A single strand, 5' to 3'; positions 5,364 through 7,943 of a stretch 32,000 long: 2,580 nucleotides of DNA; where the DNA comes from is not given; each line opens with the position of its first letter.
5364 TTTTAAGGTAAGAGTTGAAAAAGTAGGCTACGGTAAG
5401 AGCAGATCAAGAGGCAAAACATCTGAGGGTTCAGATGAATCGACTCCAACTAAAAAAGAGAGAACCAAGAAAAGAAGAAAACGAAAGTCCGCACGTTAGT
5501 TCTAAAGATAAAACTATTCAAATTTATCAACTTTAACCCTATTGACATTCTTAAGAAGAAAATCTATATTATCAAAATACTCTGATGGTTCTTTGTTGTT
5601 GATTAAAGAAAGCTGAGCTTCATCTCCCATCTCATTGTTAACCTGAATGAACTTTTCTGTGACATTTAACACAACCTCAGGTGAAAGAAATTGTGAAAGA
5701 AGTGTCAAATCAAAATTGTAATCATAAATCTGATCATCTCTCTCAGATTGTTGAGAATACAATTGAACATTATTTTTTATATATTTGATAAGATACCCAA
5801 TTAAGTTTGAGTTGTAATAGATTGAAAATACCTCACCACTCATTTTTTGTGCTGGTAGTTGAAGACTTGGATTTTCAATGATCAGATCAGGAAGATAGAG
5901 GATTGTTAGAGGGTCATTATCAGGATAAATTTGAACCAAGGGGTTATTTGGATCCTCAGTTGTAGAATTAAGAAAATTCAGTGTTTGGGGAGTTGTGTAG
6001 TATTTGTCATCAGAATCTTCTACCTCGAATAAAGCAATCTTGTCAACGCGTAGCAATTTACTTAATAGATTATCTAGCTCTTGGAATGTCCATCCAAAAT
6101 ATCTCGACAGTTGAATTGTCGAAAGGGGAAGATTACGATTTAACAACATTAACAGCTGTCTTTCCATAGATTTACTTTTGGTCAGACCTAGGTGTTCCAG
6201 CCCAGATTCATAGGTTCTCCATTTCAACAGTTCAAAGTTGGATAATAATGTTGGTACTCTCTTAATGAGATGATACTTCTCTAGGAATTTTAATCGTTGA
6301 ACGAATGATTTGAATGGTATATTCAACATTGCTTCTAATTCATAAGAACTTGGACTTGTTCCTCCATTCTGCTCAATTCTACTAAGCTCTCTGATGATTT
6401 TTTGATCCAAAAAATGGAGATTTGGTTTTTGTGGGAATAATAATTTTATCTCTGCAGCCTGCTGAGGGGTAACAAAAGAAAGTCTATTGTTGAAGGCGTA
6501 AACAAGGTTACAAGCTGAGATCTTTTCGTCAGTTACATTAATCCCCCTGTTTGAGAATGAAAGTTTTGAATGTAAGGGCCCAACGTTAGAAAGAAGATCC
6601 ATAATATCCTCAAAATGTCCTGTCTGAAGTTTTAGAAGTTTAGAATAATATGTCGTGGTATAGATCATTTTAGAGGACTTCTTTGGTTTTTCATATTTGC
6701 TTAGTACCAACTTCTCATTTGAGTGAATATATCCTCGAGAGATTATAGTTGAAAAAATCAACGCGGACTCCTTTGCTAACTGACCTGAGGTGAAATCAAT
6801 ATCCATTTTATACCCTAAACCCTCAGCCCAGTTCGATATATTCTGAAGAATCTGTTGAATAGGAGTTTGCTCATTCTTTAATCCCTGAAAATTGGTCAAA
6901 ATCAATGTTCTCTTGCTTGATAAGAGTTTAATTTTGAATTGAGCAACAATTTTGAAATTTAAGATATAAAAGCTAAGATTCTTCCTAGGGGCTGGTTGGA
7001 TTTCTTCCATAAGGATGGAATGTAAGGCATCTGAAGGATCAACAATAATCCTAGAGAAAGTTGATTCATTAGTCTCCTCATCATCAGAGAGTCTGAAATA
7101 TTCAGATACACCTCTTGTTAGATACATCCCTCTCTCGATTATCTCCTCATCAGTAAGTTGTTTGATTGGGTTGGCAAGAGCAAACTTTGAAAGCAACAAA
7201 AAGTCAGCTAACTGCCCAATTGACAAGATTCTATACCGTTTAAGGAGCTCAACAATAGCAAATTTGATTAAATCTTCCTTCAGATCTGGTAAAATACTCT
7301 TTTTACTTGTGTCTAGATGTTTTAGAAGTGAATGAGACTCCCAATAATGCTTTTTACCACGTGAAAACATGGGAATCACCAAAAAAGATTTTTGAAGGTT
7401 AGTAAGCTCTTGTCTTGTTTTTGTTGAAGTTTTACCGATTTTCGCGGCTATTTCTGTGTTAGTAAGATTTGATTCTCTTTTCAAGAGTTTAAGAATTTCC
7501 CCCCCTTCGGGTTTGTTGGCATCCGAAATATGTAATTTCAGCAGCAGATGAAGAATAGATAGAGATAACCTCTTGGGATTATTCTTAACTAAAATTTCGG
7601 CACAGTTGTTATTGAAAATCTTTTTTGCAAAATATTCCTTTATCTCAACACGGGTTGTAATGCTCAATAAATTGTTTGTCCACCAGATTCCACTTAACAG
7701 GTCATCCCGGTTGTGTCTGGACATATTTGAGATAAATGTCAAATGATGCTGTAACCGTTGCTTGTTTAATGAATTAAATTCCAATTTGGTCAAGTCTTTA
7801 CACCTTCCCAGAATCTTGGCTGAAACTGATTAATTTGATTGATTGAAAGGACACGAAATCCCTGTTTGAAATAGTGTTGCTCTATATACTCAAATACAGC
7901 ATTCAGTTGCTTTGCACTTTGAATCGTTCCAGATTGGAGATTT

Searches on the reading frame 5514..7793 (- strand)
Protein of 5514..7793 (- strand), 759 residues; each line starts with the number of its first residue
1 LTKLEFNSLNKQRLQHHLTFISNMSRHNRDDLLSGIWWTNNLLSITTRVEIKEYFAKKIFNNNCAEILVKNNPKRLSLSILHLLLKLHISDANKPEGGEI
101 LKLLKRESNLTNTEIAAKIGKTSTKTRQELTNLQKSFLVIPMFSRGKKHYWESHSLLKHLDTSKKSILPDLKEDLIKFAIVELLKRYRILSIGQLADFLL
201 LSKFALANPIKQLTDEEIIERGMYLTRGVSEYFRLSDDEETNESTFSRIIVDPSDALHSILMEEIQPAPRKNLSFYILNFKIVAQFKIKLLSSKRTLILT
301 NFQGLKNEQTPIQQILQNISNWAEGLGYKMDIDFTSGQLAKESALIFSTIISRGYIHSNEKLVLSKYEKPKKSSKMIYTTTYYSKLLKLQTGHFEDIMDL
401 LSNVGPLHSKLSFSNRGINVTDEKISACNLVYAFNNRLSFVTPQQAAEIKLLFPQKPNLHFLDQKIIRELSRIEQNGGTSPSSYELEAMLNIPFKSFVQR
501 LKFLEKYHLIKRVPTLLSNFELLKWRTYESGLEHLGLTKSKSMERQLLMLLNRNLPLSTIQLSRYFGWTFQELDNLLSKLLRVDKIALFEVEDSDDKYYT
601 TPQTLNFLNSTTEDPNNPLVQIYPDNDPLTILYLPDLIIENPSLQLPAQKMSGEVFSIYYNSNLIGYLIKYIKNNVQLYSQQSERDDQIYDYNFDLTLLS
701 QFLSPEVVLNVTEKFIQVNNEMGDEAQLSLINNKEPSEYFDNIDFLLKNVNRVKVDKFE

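Call 6: search_protein_families(library=pfam, proteins=[window:5514-7793:-], max_evalue=0.001)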
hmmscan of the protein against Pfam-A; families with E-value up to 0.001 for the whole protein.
window:5514-7793:- (759 aa): 2 families
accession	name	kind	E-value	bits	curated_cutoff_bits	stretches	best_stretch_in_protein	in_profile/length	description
PF13412.12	HTH_24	-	2.9e-05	24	21.9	0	99-128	7-36/48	Winged helix-turn-helix DNA-binding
PF01047.28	MarR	-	0.00011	22.5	24.6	0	178-221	6-49/59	MarR family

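Call 20: search_protein_families(library=padloc, proteins=[window:5514-7793:-], max_evalue=0.001)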
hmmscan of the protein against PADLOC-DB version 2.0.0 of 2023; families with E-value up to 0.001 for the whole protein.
window:5514-7793:- (759 aa): 0 families

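Call 51: search_protein_families(library=ncbifam, proteins=[window:5514-7793:-], max_evalue=0.001)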
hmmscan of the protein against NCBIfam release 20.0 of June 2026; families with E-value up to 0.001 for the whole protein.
window:5514-7793:- (759 aa): 1 family
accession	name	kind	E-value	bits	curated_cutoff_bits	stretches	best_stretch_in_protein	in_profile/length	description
NF033788.1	HTH_metalloreg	subfamily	9.6e-05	22.1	55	0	178-238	14-71/77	metalloregulator ArsR/SmtB family transcription factor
